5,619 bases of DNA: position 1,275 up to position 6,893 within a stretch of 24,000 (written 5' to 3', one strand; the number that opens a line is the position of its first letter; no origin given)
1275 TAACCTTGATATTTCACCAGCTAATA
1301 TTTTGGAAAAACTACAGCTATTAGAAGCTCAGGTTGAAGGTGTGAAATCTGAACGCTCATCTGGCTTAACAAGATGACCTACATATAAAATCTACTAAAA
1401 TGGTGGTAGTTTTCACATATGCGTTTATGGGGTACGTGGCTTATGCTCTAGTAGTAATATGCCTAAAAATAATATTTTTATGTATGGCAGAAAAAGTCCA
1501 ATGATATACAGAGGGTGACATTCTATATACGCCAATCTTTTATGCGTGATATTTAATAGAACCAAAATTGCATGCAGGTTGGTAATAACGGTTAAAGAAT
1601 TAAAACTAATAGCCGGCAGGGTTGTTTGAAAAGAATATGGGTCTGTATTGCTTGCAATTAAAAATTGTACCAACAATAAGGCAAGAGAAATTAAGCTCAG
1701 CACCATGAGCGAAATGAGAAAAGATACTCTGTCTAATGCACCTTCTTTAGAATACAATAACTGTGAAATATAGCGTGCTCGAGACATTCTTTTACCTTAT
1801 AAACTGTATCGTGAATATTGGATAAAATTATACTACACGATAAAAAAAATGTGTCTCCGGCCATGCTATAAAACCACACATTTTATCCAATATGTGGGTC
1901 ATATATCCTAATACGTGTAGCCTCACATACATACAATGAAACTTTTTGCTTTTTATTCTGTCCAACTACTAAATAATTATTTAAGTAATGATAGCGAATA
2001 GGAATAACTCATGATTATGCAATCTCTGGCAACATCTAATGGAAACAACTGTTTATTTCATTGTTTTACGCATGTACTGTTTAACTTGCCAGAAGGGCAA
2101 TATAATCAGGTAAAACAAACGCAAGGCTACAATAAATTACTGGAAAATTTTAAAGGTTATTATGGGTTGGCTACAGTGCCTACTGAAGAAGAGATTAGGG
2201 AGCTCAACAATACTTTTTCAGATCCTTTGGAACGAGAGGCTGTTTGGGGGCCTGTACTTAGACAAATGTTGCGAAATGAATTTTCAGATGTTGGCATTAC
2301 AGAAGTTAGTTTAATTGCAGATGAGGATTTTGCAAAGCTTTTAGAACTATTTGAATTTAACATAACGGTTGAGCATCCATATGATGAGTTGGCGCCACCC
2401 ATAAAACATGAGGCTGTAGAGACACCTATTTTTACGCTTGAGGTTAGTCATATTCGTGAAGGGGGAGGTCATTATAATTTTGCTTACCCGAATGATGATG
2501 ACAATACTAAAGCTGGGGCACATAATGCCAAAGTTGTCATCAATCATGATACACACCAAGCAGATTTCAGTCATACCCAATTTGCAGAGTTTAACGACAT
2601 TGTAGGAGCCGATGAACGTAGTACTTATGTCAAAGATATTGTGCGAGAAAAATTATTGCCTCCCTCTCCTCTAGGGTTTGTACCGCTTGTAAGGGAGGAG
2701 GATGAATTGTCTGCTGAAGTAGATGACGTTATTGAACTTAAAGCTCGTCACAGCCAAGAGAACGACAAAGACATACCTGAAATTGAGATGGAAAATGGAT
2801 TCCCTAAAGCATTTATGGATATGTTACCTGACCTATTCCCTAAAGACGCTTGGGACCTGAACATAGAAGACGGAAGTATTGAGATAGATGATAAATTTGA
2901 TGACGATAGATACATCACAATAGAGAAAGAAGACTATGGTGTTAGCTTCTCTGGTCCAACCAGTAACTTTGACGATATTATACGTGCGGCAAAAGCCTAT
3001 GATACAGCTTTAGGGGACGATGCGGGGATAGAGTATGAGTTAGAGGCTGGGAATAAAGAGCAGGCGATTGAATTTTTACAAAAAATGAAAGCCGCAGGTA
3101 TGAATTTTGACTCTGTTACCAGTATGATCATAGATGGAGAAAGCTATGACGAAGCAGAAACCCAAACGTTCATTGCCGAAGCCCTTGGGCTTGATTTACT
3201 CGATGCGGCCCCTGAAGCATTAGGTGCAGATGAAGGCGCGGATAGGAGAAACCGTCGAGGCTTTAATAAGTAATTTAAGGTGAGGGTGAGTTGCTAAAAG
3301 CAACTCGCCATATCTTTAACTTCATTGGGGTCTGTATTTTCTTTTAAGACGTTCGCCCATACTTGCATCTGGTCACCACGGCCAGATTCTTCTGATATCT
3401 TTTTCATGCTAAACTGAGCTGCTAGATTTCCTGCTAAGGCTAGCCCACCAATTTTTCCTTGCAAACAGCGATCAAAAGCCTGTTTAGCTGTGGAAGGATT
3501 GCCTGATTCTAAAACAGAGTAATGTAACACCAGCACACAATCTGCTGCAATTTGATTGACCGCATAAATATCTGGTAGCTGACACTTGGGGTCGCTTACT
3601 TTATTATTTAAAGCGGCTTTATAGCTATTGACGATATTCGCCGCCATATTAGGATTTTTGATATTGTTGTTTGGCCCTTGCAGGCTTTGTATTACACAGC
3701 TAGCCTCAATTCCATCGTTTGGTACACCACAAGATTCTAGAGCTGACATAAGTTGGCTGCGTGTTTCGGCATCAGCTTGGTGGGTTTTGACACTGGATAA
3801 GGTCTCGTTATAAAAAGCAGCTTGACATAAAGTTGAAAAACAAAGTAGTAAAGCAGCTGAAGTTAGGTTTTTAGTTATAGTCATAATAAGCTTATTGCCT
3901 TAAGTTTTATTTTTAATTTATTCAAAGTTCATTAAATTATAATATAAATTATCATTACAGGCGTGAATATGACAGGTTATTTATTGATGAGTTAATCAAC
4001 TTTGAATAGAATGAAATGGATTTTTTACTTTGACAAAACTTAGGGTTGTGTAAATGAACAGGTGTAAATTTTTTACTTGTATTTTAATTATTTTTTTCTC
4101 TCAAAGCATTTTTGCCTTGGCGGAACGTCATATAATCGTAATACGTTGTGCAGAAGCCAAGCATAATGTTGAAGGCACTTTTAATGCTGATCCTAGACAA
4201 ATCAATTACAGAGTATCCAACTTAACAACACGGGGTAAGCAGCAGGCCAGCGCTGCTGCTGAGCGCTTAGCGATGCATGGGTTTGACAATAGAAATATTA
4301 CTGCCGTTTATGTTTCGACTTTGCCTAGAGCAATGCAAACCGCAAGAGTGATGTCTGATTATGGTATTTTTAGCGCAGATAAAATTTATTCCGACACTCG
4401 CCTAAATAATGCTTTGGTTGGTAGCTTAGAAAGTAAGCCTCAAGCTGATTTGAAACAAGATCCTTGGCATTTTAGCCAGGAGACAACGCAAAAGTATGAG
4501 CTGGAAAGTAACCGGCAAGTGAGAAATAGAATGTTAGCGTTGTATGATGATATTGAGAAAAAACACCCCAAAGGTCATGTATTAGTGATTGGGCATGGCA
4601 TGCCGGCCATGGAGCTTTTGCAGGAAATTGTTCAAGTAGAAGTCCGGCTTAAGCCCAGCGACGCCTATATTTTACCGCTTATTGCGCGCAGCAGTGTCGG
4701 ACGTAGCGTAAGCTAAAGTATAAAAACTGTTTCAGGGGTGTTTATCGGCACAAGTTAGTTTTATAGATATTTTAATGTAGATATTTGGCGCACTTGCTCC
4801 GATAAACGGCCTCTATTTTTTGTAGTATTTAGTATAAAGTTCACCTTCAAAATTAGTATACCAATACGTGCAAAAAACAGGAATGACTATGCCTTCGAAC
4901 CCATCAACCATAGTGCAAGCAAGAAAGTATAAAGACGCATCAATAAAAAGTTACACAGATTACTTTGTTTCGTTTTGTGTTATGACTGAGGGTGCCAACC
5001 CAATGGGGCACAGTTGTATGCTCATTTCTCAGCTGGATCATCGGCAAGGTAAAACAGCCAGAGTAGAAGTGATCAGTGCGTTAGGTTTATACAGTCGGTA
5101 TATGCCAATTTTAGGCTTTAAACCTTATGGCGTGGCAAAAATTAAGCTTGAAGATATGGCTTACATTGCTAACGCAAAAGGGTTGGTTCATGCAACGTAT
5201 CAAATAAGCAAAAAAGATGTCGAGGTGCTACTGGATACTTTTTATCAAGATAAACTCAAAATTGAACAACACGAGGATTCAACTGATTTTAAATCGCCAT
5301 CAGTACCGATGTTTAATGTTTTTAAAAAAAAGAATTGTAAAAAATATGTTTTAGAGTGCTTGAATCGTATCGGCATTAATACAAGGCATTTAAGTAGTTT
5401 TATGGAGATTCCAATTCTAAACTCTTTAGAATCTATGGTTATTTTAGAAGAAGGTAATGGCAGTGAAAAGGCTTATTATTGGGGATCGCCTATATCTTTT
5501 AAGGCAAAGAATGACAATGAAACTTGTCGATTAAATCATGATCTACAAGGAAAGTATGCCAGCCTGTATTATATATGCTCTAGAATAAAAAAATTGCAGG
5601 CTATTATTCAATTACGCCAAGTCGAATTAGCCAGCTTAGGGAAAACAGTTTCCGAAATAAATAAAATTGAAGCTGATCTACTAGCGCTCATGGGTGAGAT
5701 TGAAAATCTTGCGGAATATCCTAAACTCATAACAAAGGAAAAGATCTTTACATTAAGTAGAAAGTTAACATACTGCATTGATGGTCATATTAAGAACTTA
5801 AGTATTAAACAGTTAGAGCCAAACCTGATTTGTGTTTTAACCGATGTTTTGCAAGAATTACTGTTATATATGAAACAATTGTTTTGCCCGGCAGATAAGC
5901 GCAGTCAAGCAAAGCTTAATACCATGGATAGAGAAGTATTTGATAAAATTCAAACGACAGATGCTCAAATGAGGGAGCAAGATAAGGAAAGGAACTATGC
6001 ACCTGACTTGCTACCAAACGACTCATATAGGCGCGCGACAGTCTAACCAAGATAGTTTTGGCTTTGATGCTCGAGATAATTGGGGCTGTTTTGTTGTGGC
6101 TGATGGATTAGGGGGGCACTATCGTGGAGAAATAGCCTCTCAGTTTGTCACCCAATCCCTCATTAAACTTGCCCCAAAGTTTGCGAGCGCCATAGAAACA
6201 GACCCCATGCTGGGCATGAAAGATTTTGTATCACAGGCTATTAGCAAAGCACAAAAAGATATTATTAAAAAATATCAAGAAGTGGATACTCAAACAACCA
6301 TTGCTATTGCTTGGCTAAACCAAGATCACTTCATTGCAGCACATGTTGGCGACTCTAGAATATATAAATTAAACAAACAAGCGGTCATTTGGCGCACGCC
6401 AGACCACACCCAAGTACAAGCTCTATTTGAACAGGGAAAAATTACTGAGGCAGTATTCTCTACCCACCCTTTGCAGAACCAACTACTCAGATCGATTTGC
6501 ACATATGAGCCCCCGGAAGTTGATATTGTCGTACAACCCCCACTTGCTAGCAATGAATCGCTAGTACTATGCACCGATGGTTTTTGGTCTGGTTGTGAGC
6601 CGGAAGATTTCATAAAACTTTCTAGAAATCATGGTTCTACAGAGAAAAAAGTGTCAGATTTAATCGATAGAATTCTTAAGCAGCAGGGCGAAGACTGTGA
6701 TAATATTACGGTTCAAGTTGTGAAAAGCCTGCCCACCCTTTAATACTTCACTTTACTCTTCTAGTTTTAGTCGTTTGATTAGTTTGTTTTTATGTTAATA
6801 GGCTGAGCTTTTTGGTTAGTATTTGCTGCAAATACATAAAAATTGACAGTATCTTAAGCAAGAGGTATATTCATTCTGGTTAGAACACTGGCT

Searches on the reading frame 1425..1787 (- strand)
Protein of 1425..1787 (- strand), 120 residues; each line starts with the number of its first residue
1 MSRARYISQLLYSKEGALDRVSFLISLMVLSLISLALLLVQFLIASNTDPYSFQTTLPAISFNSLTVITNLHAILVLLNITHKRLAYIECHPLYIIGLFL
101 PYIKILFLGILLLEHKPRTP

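Call 40: find_encoding_contigs(protein=window:1425-1787:-, flank=10000, max_places=4)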
Protein window:1425-1787:- (120 aa): 5 contigs read that carry it; 2 places shown.
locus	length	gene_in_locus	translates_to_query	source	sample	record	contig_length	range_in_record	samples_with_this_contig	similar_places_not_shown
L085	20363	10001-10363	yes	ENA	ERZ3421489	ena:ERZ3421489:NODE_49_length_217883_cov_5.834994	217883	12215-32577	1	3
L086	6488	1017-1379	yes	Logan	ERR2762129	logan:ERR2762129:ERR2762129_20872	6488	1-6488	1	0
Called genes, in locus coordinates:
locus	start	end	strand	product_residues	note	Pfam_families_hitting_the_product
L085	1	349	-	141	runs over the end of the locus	-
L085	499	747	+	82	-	-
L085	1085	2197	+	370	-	PF01408:GFO_IDH_MocA, PF02894:GFO_IDH_MocA_C, PF22725:GFO_IDH_MocA_C3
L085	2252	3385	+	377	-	PF00155:Aminotran_1_2, PF01041:DegT_DnrJ_EryC1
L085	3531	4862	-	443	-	-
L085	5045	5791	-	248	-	PF00481:PP2C (faint), PF13672:PP2C_2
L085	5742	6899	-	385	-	-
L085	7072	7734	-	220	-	PF00300:His_Phos_1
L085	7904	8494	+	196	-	-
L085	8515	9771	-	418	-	-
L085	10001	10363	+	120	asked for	-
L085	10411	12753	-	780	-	PF00069:Pkinase, PF07714:PK_Tyr_Ser-Thr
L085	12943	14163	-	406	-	PF11019:DUF2608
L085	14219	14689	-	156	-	-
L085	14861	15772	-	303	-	PF00140:Sigma70_r1_2, PF04542:Sigma70_r2, PF04539:Sigma70_r3 (weak), PF04545:Sigma70_r4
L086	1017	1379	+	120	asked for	-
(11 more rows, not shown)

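Call 63: search_protein_families(library=pfam, proteins=[window:1425-1787:-], max_evalue=0.1)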
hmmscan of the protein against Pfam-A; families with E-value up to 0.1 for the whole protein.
window:1425-1787:- (120 aa): 1 family
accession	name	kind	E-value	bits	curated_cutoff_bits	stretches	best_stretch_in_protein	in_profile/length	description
PF05656.20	DUF805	-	0.00055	20.8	25.7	1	15-112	5-97/111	Protein of unknown function (DUF805)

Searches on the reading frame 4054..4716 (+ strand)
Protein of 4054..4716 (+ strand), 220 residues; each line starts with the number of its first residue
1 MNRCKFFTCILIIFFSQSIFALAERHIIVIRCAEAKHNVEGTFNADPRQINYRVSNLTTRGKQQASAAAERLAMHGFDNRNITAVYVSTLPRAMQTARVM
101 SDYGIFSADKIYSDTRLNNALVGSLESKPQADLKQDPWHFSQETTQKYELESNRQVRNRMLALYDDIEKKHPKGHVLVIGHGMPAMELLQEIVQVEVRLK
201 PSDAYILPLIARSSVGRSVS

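Call 63: search_protein_families(library=pfam, proteins=[window:4054-4716:+], max_evalue=0.1)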
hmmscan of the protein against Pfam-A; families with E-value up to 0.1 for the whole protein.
window:4054-4716:+ (220 aa): 1 family
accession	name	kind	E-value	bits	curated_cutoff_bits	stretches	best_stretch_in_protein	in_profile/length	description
PF00300.27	His_Phos_1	-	8.2e-22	78.3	21.7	1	27-196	1-162/194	Histidine phosphatase superfamily (branch 1)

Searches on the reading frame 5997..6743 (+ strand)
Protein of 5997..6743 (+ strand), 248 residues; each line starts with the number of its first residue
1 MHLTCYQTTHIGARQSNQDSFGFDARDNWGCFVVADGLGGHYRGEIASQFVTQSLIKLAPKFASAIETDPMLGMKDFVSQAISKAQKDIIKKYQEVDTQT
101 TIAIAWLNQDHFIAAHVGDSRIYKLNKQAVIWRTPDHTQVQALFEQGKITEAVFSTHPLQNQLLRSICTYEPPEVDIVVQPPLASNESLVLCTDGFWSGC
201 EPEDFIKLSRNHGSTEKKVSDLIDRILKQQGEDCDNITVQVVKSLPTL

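Call 63: search_protein_families(library=pfam, proteins=[window:5997-6743:+], max_evalue=0.1)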
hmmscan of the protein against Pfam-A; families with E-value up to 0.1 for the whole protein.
window:5997-6743:+ (248 aa): 2 families
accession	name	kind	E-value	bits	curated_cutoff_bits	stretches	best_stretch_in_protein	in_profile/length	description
PF13672.11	PP2C_2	-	9e-20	71.6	24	1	7-207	2-186/209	Protein phosphatase 2C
PF00481.26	PP2C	-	4.5e-09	36.8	20.3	2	8-129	17-131/255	Protein phosphatase 2C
